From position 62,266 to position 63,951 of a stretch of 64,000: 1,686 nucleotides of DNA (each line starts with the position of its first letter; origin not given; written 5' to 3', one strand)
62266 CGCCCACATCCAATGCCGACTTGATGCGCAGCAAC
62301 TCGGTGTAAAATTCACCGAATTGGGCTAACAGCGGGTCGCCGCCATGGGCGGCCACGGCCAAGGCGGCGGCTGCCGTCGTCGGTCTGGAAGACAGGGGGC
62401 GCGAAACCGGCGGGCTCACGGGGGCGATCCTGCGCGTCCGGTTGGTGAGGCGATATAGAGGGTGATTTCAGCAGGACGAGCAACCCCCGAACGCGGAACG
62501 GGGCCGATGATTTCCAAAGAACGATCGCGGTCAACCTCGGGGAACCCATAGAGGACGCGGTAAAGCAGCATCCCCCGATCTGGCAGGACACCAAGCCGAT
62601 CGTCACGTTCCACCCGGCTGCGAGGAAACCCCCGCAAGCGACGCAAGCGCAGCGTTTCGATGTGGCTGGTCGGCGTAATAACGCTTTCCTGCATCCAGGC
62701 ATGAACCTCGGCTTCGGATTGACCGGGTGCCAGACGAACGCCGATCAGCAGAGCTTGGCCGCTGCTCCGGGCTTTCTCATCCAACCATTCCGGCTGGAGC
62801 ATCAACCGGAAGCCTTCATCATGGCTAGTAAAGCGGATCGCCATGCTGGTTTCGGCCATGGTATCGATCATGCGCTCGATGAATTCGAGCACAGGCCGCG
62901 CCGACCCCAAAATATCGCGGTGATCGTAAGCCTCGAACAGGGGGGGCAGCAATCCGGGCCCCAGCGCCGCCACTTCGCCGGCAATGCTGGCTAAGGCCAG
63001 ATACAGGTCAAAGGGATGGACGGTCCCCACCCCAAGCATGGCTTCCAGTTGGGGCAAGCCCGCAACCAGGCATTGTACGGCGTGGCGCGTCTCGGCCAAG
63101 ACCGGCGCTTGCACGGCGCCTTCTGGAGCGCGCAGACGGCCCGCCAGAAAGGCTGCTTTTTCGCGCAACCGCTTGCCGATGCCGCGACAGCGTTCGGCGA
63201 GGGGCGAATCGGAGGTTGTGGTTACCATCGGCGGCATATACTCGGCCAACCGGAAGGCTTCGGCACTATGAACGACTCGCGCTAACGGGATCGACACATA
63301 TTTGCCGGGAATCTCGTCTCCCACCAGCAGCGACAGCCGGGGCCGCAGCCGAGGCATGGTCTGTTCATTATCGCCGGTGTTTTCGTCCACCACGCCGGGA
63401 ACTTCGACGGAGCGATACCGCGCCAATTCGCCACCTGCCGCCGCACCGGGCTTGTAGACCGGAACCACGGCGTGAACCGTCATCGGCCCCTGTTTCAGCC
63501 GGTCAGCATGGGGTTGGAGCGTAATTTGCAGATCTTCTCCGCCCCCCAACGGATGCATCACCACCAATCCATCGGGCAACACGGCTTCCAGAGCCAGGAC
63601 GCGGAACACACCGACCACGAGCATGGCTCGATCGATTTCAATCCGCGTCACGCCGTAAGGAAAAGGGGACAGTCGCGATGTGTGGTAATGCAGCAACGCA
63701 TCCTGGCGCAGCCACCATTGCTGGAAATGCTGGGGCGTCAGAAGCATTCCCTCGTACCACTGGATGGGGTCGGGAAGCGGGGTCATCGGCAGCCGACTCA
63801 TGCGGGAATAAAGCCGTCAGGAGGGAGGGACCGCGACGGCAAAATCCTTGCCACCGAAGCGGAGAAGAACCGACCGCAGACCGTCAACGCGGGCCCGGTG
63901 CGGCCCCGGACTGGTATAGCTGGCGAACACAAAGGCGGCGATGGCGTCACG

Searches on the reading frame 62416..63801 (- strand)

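Call 90: search_protein_families(library=pfam, proteins=[window:62416-63801:-], max_evalue=0.0001)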
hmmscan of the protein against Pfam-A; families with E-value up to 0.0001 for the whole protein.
window:62416-63801:- (461 aa): 1 family
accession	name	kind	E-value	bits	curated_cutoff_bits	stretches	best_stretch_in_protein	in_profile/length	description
PF05936.17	T6SS_VasE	-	1.3e-46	159.7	23.4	1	25-393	1-373/429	Bacterial Type VI secretion, VC_A0110, EvfL, ImpJ, VasE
